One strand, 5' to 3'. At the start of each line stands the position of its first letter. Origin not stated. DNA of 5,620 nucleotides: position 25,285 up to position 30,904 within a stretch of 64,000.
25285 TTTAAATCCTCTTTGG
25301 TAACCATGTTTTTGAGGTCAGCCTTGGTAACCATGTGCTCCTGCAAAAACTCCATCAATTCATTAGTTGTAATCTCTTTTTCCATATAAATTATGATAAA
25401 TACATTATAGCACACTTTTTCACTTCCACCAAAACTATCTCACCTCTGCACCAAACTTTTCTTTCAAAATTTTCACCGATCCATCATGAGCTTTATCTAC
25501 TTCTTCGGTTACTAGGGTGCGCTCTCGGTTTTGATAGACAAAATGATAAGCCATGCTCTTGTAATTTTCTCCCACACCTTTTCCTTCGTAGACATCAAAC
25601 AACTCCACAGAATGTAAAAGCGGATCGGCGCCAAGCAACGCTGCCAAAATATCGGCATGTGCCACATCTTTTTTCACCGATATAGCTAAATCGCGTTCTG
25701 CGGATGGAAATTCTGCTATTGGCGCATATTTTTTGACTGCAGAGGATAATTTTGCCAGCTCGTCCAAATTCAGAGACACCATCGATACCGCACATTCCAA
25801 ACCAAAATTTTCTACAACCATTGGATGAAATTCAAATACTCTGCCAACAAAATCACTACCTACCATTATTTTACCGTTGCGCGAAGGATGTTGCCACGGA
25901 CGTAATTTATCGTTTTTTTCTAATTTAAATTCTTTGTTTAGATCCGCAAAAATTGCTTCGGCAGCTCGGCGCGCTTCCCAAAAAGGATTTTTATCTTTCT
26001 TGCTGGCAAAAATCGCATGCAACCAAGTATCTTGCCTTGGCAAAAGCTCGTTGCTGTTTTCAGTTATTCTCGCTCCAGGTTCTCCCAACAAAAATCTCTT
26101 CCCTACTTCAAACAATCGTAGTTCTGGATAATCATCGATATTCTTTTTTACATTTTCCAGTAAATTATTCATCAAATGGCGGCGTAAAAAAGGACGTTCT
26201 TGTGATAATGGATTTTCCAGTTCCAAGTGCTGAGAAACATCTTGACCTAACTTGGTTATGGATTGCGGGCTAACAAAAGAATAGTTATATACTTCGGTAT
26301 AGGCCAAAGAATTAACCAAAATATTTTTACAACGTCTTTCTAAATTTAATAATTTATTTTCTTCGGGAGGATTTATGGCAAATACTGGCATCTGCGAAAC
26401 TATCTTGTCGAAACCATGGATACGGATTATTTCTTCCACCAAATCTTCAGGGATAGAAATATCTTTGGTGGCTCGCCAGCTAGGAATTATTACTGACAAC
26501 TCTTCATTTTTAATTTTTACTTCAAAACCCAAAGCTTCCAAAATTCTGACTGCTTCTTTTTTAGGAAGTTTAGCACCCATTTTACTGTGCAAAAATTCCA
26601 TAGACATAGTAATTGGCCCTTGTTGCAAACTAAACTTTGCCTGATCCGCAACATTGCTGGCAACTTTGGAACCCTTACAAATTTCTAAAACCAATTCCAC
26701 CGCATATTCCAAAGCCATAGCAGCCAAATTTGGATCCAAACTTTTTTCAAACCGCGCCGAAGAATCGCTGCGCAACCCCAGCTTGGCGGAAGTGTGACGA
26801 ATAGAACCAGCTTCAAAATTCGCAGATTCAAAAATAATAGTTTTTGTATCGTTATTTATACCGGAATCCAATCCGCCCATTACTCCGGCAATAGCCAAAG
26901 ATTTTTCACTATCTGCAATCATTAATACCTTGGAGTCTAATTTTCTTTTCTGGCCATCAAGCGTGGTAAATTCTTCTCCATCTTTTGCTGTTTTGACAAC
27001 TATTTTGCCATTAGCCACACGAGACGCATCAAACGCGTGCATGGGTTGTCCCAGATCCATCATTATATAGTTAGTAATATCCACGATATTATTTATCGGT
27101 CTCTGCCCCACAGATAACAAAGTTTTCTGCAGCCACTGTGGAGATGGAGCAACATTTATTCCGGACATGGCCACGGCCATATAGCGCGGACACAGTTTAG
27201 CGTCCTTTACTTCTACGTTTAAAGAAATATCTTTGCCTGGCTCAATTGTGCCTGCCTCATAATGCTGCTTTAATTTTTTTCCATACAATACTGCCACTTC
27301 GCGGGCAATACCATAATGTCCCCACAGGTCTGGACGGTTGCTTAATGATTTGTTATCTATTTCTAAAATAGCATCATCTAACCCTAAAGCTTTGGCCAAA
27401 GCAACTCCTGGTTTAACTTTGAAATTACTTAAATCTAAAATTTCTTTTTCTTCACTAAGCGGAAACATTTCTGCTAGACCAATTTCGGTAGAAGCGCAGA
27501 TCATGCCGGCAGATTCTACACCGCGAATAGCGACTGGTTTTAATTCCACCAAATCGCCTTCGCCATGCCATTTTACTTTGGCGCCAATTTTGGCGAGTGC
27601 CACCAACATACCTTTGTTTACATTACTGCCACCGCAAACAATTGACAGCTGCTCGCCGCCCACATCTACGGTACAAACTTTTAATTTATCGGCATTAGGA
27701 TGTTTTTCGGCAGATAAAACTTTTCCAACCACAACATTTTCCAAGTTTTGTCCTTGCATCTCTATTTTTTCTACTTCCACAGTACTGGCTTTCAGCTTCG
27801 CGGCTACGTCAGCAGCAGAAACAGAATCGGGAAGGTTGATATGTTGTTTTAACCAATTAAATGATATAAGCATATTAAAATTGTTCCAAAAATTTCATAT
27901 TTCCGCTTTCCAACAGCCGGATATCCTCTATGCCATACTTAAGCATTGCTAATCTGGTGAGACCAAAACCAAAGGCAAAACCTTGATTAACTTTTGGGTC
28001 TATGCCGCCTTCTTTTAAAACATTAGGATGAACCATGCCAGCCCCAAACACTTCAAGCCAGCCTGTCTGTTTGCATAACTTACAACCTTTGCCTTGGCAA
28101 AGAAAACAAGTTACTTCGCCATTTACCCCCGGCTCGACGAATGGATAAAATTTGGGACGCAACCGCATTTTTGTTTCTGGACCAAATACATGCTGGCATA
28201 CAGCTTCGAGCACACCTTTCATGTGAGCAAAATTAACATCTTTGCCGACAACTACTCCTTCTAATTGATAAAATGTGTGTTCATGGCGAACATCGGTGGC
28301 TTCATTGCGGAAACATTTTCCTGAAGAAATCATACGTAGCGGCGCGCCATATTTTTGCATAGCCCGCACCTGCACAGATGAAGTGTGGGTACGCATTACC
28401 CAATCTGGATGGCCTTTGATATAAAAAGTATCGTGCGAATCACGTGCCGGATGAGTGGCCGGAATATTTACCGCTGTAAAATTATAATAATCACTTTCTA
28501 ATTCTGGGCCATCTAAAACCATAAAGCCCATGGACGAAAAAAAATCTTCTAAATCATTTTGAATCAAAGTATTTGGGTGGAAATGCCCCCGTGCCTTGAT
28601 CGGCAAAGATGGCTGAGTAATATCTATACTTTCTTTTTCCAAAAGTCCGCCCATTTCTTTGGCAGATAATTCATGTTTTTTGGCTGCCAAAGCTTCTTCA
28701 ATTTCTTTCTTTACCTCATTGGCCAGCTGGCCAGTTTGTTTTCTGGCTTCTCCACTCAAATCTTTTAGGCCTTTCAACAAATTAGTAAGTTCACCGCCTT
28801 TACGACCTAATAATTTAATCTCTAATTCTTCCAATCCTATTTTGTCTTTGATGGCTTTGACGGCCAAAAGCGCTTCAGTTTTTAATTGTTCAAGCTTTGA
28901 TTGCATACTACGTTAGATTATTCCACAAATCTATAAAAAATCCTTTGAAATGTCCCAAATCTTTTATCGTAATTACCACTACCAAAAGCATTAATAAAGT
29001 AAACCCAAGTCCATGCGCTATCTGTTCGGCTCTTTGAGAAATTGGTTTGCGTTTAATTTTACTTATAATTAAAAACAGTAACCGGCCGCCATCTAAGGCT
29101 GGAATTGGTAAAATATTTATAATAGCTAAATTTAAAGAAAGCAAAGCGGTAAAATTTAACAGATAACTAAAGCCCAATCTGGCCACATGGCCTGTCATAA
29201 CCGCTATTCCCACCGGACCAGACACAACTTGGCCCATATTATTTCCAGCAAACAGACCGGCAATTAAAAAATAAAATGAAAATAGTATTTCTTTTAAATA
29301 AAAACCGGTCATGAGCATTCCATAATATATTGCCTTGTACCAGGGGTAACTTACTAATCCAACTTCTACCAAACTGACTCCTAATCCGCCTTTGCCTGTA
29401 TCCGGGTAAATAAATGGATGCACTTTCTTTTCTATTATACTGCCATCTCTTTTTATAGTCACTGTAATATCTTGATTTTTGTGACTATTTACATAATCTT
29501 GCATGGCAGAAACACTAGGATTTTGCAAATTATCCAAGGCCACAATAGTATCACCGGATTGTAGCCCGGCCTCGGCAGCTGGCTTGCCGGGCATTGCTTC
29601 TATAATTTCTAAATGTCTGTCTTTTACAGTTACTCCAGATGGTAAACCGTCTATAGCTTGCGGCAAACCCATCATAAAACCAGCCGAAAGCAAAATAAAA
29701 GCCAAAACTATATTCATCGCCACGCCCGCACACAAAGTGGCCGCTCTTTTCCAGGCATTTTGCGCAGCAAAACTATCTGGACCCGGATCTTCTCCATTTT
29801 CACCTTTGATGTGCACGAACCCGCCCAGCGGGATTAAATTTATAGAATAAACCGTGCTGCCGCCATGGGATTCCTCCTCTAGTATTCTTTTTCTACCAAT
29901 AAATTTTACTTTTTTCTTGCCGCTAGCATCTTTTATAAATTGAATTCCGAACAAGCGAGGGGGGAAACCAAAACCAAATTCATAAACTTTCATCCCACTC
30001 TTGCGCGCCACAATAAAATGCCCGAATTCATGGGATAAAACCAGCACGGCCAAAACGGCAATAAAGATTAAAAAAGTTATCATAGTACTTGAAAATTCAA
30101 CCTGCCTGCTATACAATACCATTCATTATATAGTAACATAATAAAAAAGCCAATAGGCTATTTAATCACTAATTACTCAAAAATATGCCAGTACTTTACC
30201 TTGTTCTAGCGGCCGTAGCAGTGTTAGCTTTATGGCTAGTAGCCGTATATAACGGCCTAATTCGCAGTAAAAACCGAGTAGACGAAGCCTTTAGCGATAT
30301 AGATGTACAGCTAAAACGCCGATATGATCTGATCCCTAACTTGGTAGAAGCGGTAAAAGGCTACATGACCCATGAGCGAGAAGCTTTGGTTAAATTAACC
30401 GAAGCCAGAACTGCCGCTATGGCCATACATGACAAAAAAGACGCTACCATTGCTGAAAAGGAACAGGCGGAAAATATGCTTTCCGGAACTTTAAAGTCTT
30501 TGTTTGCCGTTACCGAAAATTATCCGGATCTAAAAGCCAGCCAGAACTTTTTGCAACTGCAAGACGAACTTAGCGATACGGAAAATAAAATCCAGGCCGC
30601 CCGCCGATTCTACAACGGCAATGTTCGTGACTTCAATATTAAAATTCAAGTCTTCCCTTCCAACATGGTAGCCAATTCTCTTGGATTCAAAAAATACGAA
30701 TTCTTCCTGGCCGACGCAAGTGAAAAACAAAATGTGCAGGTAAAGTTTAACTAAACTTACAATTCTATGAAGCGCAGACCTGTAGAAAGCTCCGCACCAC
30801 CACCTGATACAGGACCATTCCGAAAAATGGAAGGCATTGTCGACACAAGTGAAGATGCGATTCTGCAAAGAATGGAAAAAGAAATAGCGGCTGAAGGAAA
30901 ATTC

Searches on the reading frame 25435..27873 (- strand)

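Call 95: search_protein_families(library=pfam, proteins=[window:25435-27873:-], max_evalue=0.001)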
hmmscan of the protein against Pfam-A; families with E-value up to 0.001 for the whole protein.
window:25435-27873:- (812 aa): 5 families
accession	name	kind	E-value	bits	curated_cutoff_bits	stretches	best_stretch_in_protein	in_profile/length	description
PF03483.22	B3_4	-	4.7e-68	228.6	29.3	1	228-400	2-174/174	B3/4 domain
PF17759.6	tRNA_synthFbeta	-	1.8e-33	116.3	22.4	1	491-703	1-214/214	Phenylalanyl tRNA synthetase beta chain CLM domain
PF03147.19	FDX-ACB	-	4.5e-26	91.5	31.1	1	721-812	2-94/94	Ferredoxin-fold anticodon binding domain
PF01588.26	tRNA_bind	-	1.1e-19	70.8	27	1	47-140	1-86/96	Putative tRNA binding domain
PF03484.21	B5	-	1.5e-18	67.1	28.6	1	421-488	1-67/67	tRNA synthetase B5 domain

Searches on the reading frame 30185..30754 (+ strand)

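Call 68: search_protein_families(library=pfam, proteins=[window:30185-30754:+], max_evalue=0.001)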
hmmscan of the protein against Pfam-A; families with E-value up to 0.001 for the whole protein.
window:30185-30754:+ (189 aa): 1 family
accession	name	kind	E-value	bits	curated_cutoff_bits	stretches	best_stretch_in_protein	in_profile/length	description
PF04011.17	LemA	-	1.8e-59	200.2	26.2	1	35-188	1-149/149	LemA family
